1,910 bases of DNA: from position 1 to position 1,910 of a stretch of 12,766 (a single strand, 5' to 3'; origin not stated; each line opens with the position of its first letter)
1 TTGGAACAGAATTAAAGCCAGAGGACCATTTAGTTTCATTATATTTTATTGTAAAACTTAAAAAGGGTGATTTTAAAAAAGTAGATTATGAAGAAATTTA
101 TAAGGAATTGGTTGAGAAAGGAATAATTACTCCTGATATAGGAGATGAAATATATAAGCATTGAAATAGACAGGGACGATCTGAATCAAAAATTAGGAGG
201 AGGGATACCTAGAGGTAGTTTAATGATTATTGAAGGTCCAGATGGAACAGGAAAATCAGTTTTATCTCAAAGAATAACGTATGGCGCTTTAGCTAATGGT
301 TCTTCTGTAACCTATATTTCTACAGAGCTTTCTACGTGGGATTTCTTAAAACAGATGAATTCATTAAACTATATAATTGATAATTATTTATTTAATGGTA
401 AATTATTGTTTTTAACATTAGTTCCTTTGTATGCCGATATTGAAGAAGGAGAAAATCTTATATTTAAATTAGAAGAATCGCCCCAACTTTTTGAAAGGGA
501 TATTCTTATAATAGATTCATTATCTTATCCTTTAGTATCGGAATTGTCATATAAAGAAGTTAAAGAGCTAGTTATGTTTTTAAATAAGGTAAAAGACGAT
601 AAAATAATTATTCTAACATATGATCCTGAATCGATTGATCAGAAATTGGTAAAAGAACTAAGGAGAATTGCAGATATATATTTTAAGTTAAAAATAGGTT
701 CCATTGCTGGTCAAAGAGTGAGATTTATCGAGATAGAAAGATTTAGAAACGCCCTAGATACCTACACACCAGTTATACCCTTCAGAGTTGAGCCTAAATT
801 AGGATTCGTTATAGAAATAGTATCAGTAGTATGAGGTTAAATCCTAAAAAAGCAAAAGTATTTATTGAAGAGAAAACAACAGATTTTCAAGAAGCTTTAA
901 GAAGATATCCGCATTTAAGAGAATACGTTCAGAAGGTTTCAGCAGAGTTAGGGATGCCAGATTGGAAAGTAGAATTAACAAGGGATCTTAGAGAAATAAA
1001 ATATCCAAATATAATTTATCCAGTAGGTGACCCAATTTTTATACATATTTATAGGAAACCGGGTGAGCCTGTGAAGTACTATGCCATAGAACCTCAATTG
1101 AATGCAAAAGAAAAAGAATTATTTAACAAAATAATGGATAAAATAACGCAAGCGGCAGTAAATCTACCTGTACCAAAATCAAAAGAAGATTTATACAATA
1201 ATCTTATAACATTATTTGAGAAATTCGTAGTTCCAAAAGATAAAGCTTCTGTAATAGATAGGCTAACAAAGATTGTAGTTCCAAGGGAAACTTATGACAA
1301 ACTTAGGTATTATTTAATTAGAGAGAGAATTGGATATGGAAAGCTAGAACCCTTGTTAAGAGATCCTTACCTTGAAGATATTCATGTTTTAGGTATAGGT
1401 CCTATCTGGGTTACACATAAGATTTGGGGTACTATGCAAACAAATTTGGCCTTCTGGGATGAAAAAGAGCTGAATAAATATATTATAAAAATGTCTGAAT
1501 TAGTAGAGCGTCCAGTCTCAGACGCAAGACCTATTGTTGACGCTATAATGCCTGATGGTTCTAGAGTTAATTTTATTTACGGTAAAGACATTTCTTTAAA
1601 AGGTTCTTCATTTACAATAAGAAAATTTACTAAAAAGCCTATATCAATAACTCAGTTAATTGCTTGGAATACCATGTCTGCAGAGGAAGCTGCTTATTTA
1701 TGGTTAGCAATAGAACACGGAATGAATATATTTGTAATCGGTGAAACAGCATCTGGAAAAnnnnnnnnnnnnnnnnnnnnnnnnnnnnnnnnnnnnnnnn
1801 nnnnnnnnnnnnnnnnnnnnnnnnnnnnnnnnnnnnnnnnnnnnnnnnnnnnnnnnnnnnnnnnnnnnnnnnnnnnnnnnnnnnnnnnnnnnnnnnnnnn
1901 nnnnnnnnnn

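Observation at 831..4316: Archaellum motor ATPase FlaI/ArlI is interrupted by two inteins that split its P-loop and its His-box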

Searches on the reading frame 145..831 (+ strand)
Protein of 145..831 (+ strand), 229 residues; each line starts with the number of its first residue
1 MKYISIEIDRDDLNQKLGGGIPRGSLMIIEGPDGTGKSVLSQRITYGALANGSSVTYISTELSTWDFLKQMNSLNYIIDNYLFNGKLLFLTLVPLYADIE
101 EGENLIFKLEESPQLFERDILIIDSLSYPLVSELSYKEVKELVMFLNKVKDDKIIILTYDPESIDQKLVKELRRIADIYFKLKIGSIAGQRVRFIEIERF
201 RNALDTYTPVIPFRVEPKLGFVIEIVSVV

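Call 5: search_protein_families(library=pfam, proteins=[window:145-831:+])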
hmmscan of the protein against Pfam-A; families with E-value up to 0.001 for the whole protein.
window:145-831:+ (229 aa): 3 families
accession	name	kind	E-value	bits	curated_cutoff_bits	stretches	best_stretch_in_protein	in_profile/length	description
PF06745.19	ATPase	-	3.5e-18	66.3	26.6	1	13-217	8-221/231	KaiC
PF20720.3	nSTAND3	-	8.7e-06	25.9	27.2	1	26-167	19-118/155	Novel STAND NTPase 3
PF01695.23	IstB_IS21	-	0.00037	20.5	24.1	0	27-61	95-129/238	IstB-like ATP binding protein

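Call 6: search_protein_families(library=ncbifam, proteins=[window:145-831:+], max_evalue=0.01)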
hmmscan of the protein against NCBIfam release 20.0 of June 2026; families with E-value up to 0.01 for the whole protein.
window:145-831:+ (229 aa): 19 families
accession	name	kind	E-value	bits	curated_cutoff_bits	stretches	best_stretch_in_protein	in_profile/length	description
NF006320.0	PRK08533.1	equivalog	9.5e-70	234.8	215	1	1-229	1-230/230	flagellar accessory protein FlaH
NF052589.1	ArlH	equivalog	2.2e-68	230.4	215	1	5-229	1-229/229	archaellum protein ArlH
NF004723.0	PRK06067.1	subfamily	9.2e-42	143.2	194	1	10-223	20-235/243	flagellar accessory protein FlaH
NF006799.0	PRK09302.1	equivalog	2.3e-15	56.2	408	1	11-201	260-451/515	circadian clock protein KaiC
TIGR03881.1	KaiC_arch_4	hypoth_equivalog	1.8e-12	47.4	247.8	1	11-91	8-88/231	KaiC domain-containing protein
TIGR03880.1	KaiC_arch_3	hypoth_equivalog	1e-10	41.5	249.45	1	13-155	5-146/224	KaiC domain-containing protein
TIGR03877.1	thermo_KaiC_1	hypoth_equivalog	1.3e-07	31.3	307.25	1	13-88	11-86/238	KaiC domain-containing protein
TIGR00416.1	sms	equivalog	5.5e-07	28.7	403.05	1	10-70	80-140/454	DNA repair protein RadA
TIGR03878.1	thermo_KaiC_2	hypoth_equivalog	1.3e-06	27.9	232.2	1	5-155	17-171/259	KaiC domain-containing protein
TIGR02237.1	recomb_radB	equivalog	4.5e-05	23.4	172.4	1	15-138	3-118/210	DNA repair and recombination protein RadB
NF038214.1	IS21_help_AAA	equivalog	7.3e-05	22.6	200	1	25-61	91-127/232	IS21-like element helper ATPase IstB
NF006861.0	PRK09361.1-1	equivalog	0.00013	21.6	278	1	11-72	10-71/235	DNA repair and recombination protein RadB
TIGR00041.1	DTMP_kinase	equivalog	0.00028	20.7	83.25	1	23-170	3-148/196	dTMP kinase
TIGR02655.1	circ_KaiC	equivalog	0.00031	19.5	546.25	1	17-94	14-92/484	circadian clock protein KaiC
NF008004.0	PRK10733.1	equivalog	0.0011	17.1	1008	1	14-46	177-207/644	ATP-dependent zinc metalloprotease FtsH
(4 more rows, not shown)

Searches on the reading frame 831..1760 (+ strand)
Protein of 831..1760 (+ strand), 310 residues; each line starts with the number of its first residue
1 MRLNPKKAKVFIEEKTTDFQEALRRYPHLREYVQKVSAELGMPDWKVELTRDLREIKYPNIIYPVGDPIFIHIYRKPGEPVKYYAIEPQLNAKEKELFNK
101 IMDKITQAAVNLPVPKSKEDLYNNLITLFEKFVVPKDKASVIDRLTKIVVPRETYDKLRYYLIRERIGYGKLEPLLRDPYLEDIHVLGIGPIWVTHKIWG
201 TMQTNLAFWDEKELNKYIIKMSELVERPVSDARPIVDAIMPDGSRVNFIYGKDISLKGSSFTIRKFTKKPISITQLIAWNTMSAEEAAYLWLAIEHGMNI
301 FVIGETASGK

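Call 62: search_protein_representatives(protein=window:831-1760:+)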
Query: 310 residues. Proteins with E-value up to 0.001 (for the whole library): 5672; up to 1e-10: 2195; up to 1e-30: 348. The best 150 are listed.
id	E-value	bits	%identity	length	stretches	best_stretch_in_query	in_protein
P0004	1.8e-190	648.2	91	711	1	1-310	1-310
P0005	1.0e-119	415.9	63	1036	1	7-310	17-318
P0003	1.2e-113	395.9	62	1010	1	9-310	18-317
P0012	1.7e-93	329.7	52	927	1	16-310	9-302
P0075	4.4e-92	325.1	51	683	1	15-310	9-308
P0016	2.5e-90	319.3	50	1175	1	19-310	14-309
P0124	4.6e-89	315.2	49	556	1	18-310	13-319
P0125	5.3e-85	301.8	51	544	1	16-310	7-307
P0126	3.0e-76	273.1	44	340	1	18-310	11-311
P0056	4.7e-75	269.2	48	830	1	17-310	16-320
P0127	5.0e-72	259.2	46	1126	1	18-310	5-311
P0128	6.9e-72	258.8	46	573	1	14-310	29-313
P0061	1.6e-70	254.3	44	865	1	21-310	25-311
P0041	6.1e-70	252.4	42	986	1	19-310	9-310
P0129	1.1e-69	251.5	44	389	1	20-310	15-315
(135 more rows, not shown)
